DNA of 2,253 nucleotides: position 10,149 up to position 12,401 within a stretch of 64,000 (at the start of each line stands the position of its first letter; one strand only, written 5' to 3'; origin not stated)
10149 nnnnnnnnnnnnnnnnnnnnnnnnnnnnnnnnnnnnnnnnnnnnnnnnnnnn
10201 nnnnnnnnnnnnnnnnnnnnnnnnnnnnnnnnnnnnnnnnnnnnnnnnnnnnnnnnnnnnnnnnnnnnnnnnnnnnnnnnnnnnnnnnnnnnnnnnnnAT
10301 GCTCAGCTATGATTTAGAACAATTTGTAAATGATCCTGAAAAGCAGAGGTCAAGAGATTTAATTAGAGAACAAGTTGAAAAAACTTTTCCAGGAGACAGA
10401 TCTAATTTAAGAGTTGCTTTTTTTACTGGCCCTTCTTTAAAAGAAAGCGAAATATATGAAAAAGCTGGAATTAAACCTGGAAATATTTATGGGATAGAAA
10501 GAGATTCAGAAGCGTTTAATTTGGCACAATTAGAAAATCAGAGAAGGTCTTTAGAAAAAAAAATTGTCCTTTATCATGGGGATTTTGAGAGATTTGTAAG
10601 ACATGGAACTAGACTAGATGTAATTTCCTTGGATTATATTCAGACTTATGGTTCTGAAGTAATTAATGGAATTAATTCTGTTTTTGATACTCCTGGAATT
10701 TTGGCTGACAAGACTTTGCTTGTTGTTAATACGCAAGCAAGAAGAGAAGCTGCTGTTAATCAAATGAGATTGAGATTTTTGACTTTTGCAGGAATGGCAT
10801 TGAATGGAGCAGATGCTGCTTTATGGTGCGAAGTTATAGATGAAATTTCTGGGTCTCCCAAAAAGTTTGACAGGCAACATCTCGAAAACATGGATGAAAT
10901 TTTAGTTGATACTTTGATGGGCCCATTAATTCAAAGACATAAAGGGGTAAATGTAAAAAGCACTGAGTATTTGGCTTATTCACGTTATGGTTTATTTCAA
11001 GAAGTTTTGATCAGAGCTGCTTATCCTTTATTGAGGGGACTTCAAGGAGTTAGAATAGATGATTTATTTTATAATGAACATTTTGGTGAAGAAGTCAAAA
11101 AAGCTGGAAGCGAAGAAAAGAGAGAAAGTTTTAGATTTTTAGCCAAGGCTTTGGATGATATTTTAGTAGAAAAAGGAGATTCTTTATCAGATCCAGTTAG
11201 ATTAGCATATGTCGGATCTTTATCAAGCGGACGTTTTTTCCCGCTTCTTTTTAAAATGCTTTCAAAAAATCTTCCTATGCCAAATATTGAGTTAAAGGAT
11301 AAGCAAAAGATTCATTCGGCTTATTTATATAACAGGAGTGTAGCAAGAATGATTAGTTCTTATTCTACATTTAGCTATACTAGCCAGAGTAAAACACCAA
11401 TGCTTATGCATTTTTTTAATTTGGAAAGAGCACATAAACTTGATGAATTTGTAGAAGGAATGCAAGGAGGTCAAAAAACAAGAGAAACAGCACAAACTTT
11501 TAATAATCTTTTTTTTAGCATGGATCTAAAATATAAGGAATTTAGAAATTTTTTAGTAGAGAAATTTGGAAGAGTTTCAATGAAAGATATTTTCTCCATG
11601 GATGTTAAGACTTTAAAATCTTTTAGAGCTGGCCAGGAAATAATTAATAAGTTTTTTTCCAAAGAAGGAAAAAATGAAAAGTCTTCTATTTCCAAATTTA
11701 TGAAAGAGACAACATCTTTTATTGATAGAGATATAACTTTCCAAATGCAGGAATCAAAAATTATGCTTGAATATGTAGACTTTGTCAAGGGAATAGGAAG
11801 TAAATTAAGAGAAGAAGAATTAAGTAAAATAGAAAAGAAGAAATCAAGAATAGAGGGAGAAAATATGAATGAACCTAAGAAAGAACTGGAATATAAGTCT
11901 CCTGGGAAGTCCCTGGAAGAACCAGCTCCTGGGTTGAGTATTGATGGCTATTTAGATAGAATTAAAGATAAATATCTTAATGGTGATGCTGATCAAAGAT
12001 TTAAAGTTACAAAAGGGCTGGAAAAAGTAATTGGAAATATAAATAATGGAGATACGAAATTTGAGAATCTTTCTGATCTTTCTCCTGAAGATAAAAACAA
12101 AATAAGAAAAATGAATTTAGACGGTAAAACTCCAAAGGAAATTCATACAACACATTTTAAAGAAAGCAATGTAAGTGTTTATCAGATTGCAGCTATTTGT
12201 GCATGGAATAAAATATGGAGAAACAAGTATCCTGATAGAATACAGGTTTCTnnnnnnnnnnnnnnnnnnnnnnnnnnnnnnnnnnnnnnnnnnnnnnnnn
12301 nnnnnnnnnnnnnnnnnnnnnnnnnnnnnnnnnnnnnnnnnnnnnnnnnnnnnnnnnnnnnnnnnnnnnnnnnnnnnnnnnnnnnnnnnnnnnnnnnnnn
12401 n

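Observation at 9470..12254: Divergent two-gene module of unknown function whose products share a ~31-aa motif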

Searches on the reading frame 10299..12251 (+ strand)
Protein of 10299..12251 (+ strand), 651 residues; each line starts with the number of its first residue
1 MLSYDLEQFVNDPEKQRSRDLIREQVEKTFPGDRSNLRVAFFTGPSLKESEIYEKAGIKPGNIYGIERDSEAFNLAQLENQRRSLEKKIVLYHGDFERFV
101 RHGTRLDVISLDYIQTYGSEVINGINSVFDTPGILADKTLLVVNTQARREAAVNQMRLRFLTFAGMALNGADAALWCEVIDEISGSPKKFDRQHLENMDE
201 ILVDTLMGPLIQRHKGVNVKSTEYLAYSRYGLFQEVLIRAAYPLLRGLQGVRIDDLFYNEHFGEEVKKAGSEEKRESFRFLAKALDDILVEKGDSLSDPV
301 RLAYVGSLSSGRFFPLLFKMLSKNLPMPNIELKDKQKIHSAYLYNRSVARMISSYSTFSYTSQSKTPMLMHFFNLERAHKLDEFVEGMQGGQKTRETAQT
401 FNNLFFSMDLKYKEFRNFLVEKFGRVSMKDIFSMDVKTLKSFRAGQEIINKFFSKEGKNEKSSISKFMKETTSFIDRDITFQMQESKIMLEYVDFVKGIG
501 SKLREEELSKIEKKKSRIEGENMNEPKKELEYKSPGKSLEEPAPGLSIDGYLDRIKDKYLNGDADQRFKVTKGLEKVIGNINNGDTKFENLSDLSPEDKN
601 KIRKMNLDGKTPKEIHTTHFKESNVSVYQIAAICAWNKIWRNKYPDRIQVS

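Call 3: search_protein_families(library=pfam, proteins=[window:10299-12251:+], max_evalue=1)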
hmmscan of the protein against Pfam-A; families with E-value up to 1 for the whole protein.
window:10299-12251:+ (651 aa): 1 family
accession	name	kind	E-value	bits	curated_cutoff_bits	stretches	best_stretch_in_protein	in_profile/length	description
PF21911.1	PG_1098_N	-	0.0071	16.2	23.6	1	629-648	5-24/45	N-terminal domain in putative methyltransferase PG_1098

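Call 4: search_protein_families(library=phrogs, proteins=[window:10299-12251:+], max_evalue=1)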
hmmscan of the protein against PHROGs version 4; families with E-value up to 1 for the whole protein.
window:10299-12251:+ (651 aa): 3 families
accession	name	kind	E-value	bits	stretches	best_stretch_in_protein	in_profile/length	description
phrog_2245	-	other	0.11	13.3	1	464-525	152-212/218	nucleoside triphosphate pyrophosphohydrolase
phrog_16866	-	unknown function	0.14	13.3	1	392-458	2-67/165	-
phrog_32514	-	unknown function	0.54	10.7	1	564-602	75-113/252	-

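Call 5: search_protein_families(library=ncbifam, proteins=[window:10299-12251:+], max_evalue=1)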
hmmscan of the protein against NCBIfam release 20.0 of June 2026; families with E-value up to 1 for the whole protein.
window:10299-12251:+ (651 aa): 2 families
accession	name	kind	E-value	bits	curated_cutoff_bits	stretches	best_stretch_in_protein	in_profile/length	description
NF006722.0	PRK09260.1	equivalog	0.0055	16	429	1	346-404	115-173/289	3-hydroxyacyl-CoA dehydrogenase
NF004474.0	PRK05808.1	subfamily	0.1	11.8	408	1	360-422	129-191/283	3-hydroxybutyryl-CoA dehydrogenase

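Call 8: search_solved_structures(query=window:10299-12251:+, max_evalue=10)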
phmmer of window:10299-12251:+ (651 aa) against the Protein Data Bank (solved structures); distinct sequences matched with E-value up to 10: 3.
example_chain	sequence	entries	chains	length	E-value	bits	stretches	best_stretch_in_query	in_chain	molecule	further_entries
6vr6_A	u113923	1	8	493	0.85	11.5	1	139-214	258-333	4-trimethylaminobutyraldehyde dehydrogenase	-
6vwf_A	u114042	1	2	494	0.85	11.5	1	139-214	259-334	4-trimethylaminobutyraldehyde dehydrogenase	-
6qak_A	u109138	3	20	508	0.9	11.4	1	139-214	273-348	4-trimethylaminobutyraldehyde dehydrogenase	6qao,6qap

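Call 9: find_homologous_proteins(query=window:10299-12251:+, max_evalue=0.001)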
Query window:10299-12251:+ (651 aa): 1 proteins with E <= 0.001 among 8000 candidates.
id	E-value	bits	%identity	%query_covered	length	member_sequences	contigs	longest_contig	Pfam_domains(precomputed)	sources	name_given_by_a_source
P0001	0.0e+0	1452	100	100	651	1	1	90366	-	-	-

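Call 18: search_protein_representatives(protein=window:10299-12251:+)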
Query: 651 residues. Proteins with E-value up to 0.001 (for the whole library): 77; up to 1e-10: 18; up to 1e-30: 9. The best 77 are listed.
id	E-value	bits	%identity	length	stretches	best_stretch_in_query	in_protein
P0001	0.0e+00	1451.5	100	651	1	1-651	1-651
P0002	9.6e-57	209.5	32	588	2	1-451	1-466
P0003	1.5e-53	199.0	39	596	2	6-467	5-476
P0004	2.5e-51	191.6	32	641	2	7-496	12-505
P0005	5.8e-48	180.5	33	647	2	7-457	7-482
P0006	7.4e-46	173.5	34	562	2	7-452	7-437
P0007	8.6e-38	146.9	37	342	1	1-324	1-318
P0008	1.8e-35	139.2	34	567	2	3-378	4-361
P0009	1.6e-34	136.1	30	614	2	2-439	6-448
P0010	7.1e-30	120.7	28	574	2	1-452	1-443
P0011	2.6e-29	118.9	31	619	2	6-397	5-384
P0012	6.0e-29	117.7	30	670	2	3-447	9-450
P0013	9.5e-25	103.8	27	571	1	2-451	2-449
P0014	1.6e-22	96.5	32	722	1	1-378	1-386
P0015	1.5e-17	80.0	39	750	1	1-163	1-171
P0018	9.0e-12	61.0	33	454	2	567-643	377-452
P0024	3.2e-09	52.6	28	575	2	7-153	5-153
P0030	6.5e-07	44.9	33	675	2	27-151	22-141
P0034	2.7e-06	42.9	32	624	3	14-130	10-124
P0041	3.1e-05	39.4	32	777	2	11-166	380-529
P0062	4.8e-04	35.4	35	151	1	15-131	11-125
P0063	4.9e-04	35.4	38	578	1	13-149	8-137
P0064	5.4e-04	35.3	33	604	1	12-161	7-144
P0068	6.6e-04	35.0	25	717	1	8-221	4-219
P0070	6.8e-04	34.9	38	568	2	36-149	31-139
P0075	8.8e-04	34.6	33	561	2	33-144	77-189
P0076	9.3e-04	34.5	29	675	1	12-158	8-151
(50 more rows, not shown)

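Call 19: predict_structure(protein=window:10299-12251:+)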
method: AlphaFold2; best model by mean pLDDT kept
length: 651 residues; sequences in the alignment: 1
mean_pLDDT: 35.3   pTM: 0.19
mean pLDDT of the five models: 35.3, 32.2, 28.2, 27.6, 27.4
residues with pLDDT >= 90: 0; 70-90: 0; 50-70: 0; < 50: 651
segments of 3 or more residues with pLDDT < 50: 1-651
pLDDT, mean of each block of 10 residues (from residue 1): 37 41 43 41 37 38 37 32 36 33 27 30 32 26 28 34 34 34 33 34 34 33 29 34 34 38 43 41 41 36 34 36 31 31 32 29 31 37 41 38 35 36 35 33 40 42 38 32 30 32 41 46 36 26 32 38 37 38 36 39 37 35 36 40 37 32
secondary structure, 60 per line:
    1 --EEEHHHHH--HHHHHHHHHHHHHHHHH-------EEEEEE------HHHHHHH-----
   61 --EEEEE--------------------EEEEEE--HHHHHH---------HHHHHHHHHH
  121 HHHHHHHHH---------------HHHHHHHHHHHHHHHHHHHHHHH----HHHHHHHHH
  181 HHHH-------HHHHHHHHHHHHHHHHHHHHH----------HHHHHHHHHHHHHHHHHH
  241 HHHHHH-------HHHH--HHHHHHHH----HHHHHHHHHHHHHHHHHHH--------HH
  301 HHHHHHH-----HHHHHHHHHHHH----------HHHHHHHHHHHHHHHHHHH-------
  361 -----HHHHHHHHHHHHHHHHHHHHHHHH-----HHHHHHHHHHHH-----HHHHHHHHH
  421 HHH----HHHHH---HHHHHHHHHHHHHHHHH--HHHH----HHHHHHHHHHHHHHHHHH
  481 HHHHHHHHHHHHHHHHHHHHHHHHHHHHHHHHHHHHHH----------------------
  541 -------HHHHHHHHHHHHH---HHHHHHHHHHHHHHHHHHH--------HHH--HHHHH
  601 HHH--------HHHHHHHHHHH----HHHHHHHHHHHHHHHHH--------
elements in order: E3-5 H6-10 H13-29 E37-42 H49-55 E63-67 E88-93 H96-101 H111-129 H145-167 H172-184 H192-212 H223-246 H254-257 H260-267 H272-290 H299-307 H313-324 H335-353 H366-389 H395-406 H412-423 H428-432 H436-452 H455-458 H463-518 H548-560 H564-582 H596-603 H612-622 H627-643

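Call 21: search_protein_families(library=pfam, alignment_id=A1, max_evalue=0.01)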
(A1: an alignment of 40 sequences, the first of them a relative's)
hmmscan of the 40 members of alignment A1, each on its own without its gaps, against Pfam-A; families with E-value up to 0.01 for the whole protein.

A. member 1, P0001 (651 aa): 1 family
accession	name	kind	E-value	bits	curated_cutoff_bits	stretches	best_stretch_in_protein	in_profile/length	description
PF21911.1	PG_1098_N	-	0.0071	16.2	23.6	0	629-648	5-24/45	N-terminal domain in putative methyltransferase PG_1098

B. families by the number of members that match (of 40 scanned): 6 families
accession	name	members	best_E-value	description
PF03602.21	Cons_hypoth95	3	0.00028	Conserved hypothetical protein 95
PF20553.4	Methyltransf_35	2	2e-05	Putative O-methyltransferase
PF05919.16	Mitovir_RNA_pol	1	0.0027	Mitovirus RNA-dependent RNA polymerase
PF04255.20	DUF433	1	0.0056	Protein of unknown function (DUF433)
PF24810.1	RBD_LARS1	1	0.0063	Leucine--tRNA ligase, RagD-binding domain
PF21911.1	PG_1098_N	1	0.0071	N-terminal domain in putative methyltransferase PG_1098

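Call 22: search_solved_structures(query=A1, max_evalue=10, show_alignments=2)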
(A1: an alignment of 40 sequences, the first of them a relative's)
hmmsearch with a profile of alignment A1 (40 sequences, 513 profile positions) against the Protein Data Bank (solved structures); distinct sequences matched with E-value up to 10: 8.
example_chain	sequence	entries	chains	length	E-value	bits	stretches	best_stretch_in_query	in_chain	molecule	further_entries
2ift_A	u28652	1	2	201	5.4e-05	25.7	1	58-142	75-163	Putative methylase HI0767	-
8vd6_A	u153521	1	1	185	0.0025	20.2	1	417-474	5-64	CAP REPEAT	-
2lvs_A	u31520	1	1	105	0.22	13.8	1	429-474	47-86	Putative uncharacterized protein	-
2gpy_A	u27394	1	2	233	0.24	13.7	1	60-96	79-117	O-methyltransferase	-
2as0_A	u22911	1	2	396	0.78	12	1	62-110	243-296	hypothetical protein PH1915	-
8vl4_A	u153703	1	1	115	0.8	11.9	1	443-472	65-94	De novo design protein 312 parent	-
2fpo_A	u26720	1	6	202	2.5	10.3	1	63-140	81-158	methylase yhhF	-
7wm6_A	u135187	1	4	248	5.2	9.3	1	61-107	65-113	Methyltransferase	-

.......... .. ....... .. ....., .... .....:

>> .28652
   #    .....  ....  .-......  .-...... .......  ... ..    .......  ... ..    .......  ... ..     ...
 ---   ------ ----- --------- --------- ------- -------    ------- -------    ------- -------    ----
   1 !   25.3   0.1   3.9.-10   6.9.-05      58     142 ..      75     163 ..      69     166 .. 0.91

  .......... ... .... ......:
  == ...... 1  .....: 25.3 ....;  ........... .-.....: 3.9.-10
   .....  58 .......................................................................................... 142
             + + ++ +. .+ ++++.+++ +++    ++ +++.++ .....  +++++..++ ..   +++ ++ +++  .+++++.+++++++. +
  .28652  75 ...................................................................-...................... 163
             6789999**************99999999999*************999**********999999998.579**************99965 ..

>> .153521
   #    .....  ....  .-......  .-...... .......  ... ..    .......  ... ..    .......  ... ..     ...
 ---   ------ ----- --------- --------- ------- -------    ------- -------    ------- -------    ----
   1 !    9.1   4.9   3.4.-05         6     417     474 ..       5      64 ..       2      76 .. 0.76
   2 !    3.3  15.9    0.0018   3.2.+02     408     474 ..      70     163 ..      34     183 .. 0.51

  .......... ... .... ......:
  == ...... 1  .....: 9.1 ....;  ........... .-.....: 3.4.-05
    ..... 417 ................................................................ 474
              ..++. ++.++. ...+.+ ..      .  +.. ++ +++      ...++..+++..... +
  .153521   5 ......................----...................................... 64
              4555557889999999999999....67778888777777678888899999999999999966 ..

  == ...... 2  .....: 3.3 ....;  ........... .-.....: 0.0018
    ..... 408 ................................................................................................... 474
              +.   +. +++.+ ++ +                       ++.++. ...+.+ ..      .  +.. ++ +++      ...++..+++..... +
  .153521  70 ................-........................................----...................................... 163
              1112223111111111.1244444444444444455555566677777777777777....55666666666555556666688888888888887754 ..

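Call 25: search_dna_similar(query=window:10299-12251:+, collection=phages, mode=protein, max_evalue=0.01)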
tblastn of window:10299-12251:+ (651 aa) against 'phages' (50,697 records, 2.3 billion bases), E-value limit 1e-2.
No match.

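Call 27: find_encoding_contigs(protein=P0002, flank=6000, max_places=3)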
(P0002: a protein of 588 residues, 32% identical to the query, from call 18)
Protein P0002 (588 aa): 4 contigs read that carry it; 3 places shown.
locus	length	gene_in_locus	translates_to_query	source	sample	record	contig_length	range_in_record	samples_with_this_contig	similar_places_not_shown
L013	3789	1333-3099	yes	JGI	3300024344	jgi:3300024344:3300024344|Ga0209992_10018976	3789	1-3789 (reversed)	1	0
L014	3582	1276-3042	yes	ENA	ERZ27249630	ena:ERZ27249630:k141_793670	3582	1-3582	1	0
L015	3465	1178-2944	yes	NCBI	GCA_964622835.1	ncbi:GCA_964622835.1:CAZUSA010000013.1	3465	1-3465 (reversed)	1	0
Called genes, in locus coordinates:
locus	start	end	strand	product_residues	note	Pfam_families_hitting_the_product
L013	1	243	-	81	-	?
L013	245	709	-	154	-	-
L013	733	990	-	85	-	PF05016:ParE_toxin (weak), PF15781:ParE-like_toxin (weak)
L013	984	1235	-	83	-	-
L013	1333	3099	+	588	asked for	-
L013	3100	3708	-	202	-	-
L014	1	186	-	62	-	?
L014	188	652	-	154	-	-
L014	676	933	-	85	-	PF05016:ParE_toxin (weak), PF15781:ParE-like_toxin (weak)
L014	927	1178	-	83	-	-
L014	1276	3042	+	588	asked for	-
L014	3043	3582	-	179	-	?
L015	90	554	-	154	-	-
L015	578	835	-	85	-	PF05016:ParE_toxin (weak), PF15781:ParE-like_toxin (weak)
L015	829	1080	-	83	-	-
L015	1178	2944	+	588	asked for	-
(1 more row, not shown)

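Call 28: find_encoding_contigs(protein=P0003, flank=6000, max_places=3)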
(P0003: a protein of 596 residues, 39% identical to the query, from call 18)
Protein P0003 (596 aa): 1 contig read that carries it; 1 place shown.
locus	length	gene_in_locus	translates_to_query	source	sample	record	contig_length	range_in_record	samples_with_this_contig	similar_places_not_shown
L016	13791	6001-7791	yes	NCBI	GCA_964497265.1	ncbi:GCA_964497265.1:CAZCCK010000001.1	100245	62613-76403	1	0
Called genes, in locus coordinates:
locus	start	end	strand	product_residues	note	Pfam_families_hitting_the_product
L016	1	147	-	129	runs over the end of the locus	-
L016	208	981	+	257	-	PF03372:Exo_endo_phos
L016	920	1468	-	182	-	-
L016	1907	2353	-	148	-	PF04073:tRNA_edit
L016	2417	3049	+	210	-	PF09997:DUF2238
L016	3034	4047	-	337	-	-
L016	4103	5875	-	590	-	PF01411:tRNA-synt_2c, PF07973:tRNA_SAD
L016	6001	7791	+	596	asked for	-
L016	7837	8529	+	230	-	PF02678:Pirin, PF17954:Pirin_C_2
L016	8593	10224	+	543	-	PF00118:Cpn60_TCP1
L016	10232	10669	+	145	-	-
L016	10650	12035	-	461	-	PF01406:tRNA-synt_1e, PF09334:tRNA-synt_1g (weak), PF00133:tRNA-synt_1 (weak), PF01921:tRNA-synt_1f (weak), PF17127:DUF5106 (faint), PF09190:DALR_2, PF23493:CysS_C (weak)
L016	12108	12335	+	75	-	-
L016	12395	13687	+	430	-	PF01048:PNP_UDP_1, PF00156:Pribosyltran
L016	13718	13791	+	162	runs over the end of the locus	-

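Call 50: find_related_loci(query=A5, collection=genome_contigs, flank=6000)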
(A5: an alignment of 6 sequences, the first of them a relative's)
Query A5 (651 aa) in genome_contigs; peptide patterns used: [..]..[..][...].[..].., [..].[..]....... (x = any residue, [..] = any of these).
53 stretches matched a pattern; 2 encode a relative of the query (tblastn E <= 1e-3); 2 distinct loci.
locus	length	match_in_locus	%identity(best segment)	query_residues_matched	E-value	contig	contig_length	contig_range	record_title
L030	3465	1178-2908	29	1-637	5e-56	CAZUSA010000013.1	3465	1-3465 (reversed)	MAG TPA_asm: Candidatus Woesearchaeota archaeon isolate binchicken_co46_946 genome assembly, contig: NODE_61966_length_3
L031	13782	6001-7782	32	7-651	3e-54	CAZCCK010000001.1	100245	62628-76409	MAG TPA_asm: Candidatus Woesearchaeota archaeon isolate SRP193066_co2_72 genome assembly, contig: NODE_45_length_100245_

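Call 53: search_protein_families(library=padloc, proteins=[P0001, P0002, P0003, P0004, P0005, P0006, P0009, P0012], max_evalue=10)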
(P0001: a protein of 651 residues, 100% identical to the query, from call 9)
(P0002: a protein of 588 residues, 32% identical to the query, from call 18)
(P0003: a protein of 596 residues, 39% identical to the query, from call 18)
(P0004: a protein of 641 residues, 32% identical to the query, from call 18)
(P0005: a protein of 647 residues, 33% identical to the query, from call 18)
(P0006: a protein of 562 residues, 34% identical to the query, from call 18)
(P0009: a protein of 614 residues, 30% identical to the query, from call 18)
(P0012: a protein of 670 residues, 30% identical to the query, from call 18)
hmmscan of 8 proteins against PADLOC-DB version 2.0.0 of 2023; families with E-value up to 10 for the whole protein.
P0001 (651 aa): 0 families

P0002 (588 aa): 0 families

P0003 (596 aa): 0 families

P0004 (641 aa): 0 families

P0005 (647 aa): 0 families

P0006 (562 aa): 0 families

P0009 (614 aa): 0 families

P0012 (670 aa): 1 family
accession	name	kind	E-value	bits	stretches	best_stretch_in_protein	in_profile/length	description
PDLC02556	PglZ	-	0.035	10.7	1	346-376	336-366/641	PglZ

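Call 58: search_protein_families(library=padloc, proteins=[P0034, P0062, P0076, P0063, P0064, P0070, P0075, P0030, P0068, P0041], max_evalue=0.01)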
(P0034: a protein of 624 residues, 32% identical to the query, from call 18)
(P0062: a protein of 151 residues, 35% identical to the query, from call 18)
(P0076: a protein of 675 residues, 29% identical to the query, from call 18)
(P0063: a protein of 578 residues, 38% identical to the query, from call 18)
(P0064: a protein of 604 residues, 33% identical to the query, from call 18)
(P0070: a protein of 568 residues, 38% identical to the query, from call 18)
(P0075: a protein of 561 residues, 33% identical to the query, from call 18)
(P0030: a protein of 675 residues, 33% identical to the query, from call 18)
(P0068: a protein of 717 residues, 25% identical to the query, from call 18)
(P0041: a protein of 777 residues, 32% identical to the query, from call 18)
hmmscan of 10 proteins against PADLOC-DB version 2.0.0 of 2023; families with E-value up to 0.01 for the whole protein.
P0034 (624 aa): 0 families

P0062 (151 aa): 0 families

P0076 (675 aa): 0 families

P0063 (578 aa): 0 families

P0064 (604 aa): 0 families

P0070 (568 aa): 0 families

P0075 (561 aa): 0 families

P0030 (675 aa): 0 families

P0068 (717 aa): 0 families

P0041 (777 aa): 0 families

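Call 60: find_encoding_contigs(protein=P0018, flank=7000, max_places=2)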
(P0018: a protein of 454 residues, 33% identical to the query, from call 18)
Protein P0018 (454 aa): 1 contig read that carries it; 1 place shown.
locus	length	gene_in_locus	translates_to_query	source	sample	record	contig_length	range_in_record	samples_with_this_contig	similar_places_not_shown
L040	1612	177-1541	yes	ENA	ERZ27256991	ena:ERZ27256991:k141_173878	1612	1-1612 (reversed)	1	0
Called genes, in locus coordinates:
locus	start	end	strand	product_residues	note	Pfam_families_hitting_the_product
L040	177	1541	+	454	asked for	-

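Call 61: find_encoding_contigs(protein=P0004, flank=7000, max_places=2)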
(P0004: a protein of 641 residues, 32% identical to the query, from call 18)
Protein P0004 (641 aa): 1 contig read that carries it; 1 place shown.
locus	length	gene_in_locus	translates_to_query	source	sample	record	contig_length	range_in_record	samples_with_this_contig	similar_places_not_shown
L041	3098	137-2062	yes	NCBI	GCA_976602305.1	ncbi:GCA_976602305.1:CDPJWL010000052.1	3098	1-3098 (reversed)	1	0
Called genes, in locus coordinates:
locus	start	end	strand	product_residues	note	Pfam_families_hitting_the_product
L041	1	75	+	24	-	?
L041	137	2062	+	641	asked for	-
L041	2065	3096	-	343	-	?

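Call 62: find_encoding_contigs(protein=P0005, flank=7000, max_places=2)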
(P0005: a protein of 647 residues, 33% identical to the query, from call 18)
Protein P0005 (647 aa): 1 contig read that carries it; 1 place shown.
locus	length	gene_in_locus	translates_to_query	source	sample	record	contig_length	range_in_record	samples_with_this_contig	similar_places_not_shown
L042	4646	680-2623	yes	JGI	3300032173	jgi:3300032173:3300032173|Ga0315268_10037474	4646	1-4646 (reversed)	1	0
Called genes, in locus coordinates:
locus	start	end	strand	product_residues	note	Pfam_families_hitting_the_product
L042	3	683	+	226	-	?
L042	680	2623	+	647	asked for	-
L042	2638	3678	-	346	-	PF21238:Pus10_C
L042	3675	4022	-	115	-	-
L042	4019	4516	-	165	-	-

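Call 76: search_protein_families(library=pfam, proteins=[L013:984-1232:-, L013:733-987:-], max_evalue=0.01)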
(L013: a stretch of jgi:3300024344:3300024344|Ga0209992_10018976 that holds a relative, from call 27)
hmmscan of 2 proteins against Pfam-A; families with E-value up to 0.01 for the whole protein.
L013:984-1232:- (82 aa): 0 families

L013:733-987:- (84 aa): 2 families
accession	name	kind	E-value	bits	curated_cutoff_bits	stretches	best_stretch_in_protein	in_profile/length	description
PF15781.12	ParE-like_toxin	-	2.6e-08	34.1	28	1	4-82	2-85/87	ParE-like toxin of type II bacterial toxin-antitoxin system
PF05016.21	ParE_toxin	-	1.1e-06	29.5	23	1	9-80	11-89/89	ParE toxin of type II toxin-antitoxin system, parDE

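Call 85: find_encoding_contigs(protein=P0014, flank=8000, max_places=2)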
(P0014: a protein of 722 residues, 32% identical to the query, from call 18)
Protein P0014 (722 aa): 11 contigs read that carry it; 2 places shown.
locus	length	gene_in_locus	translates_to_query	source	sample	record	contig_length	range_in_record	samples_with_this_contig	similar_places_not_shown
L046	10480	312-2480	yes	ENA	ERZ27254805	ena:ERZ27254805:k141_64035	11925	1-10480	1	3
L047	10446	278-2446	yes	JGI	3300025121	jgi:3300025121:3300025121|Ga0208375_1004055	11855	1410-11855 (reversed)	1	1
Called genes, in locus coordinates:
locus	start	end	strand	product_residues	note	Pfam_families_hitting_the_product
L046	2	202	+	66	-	?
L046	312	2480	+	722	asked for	-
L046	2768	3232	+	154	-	PF01797:Y1_Tnp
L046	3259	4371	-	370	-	-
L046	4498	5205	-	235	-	PF01978:TrmB, PF02002:TFIIE_alpha (weak)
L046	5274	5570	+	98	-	-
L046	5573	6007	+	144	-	-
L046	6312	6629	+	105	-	PF00736:EF1_GNE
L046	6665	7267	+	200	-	PF11969:DcpS_C, PF01230:HIT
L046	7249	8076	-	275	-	PF01478:Peptidase_A24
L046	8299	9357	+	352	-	PF01266:DAO (faint), PF13450:NAD_binding_8 (weak)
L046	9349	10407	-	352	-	PF26356:Pelota_N, PF03464:eRF1_2, PF03465:eRF1_3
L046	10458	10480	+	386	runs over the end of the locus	-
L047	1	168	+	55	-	?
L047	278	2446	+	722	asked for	-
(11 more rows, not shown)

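Call 86: find_encoding_contigs(protein=P0024, flank=8000, max_places=2)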
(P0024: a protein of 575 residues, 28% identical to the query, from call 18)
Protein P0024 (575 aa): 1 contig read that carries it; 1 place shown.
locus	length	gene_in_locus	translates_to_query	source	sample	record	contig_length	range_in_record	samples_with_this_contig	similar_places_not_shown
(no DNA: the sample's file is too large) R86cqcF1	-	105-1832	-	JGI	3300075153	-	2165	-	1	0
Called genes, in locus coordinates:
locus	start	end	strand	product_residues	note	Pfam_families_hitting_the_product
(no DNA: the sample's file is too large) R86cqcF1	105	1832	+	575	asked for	-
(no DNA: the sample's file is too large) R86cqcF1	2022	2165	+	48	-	?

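Call 87: find_encoding_contigs(protein=P0030, flank=8000, max_places=2)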
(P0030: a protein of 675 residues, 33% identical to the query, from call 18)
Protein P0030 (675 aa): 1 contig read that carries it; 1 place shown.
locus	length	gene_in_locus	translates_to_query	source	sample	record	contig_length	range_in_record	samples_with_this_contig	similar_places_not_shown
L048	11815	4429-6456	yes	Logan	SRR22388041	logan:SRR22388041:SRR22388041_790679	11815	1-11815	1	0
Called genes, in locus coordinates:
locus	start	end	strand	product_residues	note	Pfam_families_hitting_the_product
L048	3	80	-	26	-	?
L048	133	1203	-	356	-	PF00288:GHMP_kinases_N (weak)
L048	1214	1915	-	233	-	-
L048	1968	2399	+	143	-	-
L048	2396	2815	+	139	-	-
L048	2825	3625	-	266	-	PF01978:TrmB, PF11495:TrmB_EBD_N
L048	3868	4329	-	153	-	-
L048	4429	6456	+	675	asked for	-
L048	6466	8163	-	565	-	PF04675:DNA_ligase_A_N, PF01068:DNA_ligase_A_M, PF04679:DNA_ligase_A_C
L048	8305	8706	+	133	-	PF01873:eIF-5_eIF-2B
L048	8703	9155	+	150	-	PF07460:NUMOD3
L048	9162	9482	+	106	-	PF04242:DUF424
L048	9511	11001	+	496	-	-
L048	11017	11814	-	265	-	?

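Call 102: find_related_loci(query=A5, collection=viral_contigs, flank=8000)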
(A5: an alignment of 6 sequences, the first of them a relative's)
Query A5 (651 aa) in viral_contigs; peptide patterns used: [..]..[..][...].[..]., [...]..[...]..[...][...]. (x = any residue, [..] = any of these).
293 stretches matched a pattern, but none encodes a relative of the query by tblastn (E <= 1e-3).
